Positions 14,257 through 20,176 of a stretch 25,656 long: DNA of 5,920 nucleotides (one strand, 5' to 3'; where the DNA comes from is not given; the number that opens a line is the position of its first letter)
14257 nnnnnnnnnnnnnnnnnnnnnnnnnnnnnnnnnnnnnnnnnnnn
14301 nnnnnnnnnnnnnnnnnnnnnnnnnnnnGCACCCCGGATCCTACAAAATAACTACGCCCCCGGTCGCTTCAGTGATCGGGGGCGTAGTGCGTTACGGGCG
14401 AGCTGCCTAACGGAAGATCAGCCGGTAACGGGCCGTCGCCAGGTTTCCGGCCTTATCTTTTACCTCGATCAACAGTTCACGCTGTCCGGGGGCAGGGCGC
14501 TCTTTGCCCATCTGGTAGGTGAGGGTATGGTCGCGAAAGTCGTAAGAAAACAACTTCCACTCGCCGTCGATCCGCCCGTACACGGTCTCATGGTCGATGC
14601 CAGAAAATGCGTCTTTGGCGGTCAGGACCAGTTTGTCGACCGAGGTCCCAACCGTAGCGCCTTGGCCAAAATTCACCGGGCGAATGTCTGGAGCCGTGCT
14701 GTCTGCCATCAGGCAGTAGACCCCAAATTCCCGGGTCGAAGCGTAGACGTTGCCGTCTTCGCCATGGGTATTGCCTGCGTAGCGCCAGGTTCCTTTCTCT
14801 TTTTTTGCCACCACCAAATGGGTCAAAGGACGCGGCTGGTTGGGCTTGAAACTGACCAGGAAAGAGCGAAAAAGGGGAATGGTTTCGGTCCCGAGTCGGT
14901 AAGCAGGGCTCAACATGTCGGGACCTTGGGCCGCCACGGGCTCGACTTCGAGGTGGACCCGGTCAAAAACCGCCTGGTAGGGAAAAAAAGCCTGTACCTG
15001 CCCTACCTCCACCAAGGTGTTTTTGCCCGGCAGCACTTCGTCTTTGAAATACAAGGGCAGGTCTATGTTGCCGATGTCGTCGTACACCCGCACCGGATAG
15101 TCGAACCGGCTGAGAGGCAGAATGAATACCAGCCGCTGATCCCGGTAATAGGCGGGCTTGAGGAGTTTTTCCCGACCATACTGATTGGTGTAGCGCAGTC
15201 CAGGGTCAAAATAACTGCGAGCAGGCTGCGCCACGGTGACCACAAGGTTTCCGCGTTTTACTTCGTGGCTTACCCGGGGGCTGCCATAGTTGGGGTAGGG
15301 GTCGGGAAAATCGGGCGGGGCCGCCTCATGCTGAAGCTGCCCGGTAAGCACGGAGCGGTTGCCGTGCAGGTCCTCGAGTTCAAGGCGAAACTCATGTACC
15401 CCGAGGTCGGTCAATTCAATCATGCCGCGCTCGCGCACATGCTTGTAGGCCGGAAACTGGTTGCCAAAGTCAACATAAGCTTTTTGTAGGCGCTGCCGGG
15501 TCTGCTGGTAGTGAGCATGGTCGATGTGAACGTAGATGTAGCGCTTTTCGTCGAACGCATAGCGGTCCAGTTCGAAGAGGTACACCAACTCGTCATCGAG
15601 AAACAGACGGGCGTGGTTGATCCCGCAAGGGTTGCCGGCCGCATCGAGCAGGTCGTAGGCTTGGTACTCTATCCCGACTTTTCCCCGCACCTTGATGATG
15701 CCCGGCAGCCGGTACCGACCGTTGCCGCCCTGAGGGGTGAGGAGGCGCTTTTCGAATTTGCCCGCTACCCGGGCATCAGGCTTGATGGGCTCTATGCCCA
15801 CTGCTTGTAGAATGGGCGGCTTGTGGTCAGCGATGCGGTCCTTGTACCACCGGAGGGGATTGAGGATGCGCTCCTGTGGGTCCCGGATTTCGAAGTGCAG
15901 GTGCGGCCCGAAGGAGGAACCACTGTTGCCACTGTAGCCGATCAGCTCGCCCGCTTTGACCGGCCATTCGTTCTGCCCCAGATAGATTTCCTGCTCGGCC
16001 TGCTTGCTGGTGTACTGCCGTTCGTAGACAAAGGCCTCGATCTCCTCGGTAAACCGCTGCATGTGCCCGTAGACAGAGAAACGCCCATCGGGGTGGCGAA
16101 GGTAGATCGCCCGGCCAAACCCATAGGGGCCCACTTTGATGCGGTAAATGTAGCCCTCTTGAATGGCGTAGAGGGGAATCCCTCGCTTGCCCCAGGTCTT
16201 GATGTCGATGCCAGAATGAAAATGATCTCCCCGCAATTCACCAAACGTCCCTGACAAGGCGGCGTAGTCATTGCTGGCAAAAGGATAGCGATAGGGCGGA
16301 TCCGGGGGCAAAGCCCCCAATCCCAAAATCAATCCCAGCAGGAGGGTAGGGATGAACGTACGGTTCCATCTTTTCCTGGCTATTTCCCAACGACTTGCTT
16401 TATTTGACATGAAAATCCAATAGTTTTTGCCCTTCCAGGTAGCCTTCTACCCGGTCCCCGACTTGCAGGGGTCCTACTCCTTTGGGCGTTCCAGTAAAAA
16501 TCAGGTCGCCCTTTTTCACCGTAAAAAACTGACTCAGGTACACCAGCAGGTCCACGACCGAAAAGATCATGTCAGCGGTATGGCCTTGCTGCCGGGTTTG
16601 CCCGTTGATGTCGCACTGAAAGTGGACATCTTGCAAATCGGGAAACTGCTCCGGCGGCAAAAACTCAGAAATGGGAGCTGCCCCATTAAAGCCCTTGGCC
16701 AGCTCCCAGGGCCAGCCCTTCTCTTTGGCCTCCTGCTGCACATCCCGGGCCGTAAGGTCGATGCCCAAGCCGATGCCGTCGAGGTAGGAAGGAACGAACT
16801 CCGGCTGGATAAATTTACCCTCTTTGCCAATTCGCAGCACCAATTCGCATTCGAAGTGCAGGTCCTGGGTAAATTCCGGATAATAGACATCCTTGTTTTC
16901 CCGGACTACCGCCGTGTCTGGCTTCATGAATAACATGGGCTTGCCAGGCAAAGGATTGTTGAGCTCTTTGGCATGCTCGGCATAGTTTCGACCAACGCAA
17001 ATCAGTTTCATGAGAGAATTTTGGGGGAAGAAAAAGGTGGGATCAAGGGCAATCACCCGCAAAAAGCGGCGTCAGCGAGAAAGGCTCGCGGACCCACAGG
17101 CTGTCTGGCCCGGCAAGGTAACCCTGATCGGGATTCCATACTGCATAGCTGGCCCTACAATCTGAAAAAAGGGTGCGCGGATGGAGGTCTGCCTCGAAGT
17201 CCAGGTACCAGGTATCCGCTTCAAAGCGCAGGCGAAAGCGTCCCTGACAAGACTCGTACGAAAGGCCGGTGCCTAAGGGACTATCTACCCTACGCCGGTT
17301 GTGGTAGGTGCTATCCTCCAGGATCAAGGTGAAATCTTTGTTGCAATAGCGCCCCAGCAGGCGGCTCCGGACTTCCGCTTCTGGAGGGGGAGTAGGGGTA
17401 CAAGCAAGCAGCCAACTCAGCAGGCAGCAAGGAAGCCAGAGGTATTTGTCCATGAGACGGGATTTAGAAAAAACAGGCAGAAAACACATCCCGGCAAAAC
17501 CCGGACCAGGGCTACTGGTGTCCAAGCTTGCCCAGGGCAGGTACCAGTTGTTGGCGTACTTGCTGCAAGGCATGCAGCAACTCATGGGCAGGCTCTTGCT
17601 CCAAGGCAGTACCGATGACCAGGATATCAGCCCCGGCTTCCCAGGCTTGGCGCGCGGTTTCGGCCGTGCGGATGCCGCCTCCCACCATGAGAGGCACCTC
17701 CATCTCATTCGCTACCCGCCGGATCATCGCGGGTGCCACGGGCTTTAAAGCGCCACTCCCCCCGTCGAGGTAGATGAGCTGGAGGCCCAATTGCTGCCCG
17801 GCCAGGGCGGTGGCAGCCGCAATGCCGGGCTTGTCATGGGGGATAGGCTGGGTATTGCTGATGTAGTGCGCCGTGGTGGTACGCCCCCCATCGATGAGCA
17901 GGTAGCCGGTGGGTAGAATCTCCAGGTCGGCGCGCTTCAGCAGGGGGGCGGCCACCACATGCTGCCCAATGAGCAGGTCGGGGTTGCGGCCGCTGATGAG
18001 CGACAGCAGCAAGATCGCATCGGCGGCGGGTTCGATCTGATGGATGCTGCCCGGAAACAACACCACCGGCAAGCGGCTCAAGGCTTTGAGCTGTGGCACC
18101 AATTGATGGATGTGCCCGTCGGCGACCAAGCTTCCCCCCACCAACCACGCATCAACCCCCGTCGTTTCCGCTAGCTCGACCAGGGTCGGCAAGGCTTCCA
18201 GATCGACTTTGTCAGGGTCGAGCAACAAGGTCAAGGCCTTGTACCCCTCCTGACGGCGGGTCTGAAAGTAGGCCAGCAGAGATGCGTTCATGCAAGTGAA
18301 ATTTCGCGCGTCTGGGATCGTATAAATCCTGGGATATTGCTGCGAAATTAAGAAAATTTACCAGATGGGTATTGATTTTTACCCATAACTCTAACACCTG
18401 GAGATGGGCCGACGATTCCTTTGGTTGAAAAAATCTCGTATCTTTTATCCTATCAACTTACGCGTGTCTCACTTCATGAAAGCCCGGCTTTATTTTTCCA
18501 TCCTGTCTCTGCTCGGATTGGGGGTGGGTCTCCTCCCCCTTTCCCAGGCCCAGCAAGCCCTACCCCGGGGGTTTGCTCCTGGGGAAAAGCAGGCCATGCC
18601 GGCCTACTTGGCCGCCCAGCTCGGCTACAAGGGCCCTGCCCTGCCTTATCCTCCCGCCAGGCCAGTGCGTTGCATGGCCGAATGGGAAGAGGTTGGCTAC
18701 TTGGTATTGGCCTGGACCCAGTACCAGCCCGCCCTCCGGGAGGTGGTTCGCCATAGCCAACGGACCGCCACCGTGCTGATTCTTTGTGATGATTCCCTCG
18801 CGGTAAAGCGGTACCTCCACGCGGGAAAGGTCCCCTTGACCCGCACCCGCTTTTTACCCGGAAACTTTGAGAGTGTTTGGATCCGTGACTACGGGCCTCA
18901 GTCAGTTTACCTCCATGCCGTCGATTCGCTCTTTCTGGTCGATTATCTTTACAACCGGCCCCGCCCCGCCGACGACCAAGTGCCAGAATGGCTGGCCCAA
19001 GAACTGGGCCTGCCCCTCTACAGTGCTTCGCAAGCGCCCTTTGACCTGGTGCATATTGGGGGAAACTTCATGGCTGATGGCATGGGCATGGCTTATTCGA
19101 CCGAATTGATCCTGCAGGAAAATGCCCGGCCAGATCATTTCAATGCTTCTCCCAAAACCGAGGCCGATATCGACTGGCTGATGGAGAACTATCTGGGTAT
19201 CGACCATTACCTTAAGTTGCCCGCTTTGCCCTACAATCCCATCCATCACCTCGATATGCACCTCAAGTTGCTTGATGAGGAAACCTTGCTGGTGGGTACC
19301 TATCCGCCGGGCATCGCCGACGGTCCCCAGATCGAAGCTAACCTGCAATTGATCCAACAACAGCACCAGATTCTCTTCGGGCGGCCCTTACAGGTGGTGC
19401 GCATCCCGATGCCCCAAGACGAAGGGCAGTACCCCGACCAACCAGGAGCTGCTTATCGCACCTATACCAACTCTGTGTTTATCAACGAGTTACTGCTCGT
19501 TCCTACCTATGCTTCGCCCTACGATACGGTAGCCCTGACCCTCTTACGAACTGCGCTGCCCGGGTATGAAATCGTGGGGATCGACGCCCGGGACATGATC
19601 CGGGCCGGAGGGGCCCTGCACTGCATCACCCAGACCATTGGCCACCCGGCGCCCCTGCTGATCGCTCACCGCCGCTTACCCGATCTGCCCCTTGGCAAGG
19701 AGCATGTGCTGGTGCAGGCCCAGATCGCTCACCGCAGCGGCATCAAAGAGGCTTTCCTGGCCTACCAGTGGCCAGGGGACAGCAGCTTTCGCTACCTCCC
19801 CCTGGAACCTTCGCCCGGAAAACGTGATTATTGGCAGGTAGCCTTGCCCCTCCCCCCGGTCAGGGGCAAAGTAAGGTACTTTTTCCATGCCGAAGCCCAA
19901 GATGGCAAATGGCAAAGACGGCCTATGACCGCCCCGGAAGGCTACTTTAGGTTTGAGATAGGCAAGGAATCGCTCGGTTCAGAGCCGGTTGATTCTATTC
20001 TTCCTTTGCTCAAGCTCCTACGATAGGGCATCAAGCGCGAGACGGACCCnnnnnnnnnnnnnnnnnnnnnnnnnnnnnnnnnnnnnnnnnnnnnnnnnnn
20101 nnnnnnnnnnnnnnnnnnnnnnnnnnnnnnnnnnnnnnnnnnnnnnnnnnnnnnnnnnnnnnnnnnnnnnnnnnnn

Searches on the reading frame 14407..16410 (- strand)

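Call 40: search_protein_families(library=pfam, proteins=[window:14407-16410:-], max_evalue=0.001)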
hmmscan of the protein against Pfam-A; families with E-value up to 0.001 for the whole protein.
window:14407-16410:- (667 aa): 1 family
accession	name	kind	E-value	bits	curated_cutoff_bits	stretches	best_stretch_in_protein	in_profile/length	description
PF01551.29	Peptidase_M23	-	5.8e-17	62.1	28.7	1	64-180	2-92/96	Peptidase family M23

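Call 70: search_protein_families(library=pfam, proteins=[window:14407-16410:-], max_evalue=0.01)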
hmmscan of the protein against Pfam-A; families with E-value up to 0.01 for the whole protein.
window:14407-16410:- (667 aa): 1 family
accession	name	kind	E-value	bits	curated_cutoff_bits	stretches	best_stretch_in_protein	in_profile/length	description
PF01551.29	Peptidase_M23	-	5.8e-17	62.1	28.7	1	64-180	2-92/96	Peptidase family M23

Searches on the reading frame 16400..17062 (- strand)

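Call 40: search_protein_families(library=pfam, proteins=[window:16400-17062:-], max_evalue=0.001)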
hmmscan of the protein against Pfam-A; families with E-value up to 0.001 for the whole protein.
window:16400-17062:- (220 aa): 1 family
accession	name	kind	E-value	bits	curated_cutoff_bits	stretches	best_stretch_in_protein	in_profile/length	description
PF01557.24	FAA_hydrolase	-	4.3e-55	187.1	23.9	1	19-212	1-206/214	Fumarylacetoacetate (FAA) hydrolase C-terminal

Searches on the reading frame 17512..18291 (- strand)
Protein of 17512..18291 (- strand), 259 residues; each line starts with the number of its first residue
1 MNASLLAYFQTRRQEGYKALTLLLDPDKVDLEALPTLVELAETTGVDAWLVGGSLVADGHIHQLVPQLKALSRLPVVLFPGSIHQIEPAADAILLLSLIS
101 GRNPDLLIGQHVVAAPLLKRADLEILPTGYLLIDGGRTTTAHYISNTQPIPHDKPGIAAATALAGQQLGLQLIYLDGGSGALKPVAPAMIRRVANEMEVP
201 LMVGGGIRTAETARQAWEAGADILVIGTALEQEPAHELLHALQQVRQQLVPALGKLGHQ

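Call 40: search_protein_families(library=pfam, proteins=[window:17512-18291:-], max_evalue=0.001)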
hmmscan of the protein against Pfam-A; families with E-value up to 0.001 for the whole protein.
window:17512-18291:- (259 aa): 6 families
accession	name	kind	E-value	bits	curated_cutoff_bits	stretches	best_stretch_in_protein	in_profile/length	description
PF01884.23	PcrB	-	1.6e-36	126.3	23.9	1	22-241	10-221/226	PcrB family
PF00977.27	His_biosynth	-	7.6e-10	39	23.6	1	181-235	56-110/228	Histidine biosynthesis protein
PF01180.27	DHO_dh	-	5.9e-07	29.4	27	1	179-233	218-275/291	Dihydroorotate dehydrogenase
PF05690.20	ThiG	-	9.4e-05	22.3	23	1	186-232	163-209/247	Thiazole biosynthesis protein ThiG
PF00290.26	Trp_syntA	-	0.00018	21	27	1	187-236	187-235/259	Tryptophan synthase alpha chain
PF04131.20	NanE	-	0.00062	19.4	27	0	194-231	140-177/192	Putative N-acetylmannosamine-6-phosphate epimerase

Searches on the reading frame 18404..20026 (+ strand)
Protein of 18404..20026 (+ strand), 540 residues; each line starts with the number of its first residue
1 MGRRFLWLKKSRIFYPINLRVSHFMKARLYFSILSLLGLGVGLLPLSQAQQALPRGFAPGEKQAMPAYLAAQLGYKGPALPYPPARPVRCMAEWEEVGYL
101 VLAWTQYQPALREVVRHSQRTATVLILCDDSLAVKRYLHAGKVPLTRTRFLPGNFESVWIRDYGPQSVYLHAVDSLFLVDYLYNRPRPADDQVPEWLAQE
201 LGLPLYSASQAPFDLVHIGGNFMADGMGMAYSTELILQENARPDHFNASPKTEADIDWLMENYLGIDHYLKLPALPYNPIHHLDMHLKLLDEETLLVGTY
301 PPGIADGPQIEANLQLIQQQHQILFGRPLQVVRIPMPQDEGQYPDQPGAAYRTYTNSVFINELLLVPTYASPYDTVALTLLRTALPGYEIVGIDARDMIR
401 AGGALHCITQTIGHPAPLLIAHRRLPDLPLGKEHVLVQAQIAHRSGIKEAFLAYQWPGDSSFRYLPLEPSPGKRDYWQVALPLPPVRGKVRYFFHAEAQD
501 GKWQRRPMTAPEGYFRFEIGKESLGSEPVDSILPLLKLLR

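Call 40: search_protein_families(library=pfam, proteins=[window:18404-20026:+], max_evalue=0.001)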
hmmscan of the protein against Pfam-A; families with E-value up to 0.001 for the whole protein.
window:18404-20026:+ (540 aa): 1 family
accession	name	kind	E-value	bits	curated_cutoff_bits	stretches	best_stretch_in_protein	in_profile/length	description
PF04371.20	PAD_porph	-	2e-38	132.8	25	1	92-411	4-319/321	Porphyromonas-type peptidyl-arginine deiminase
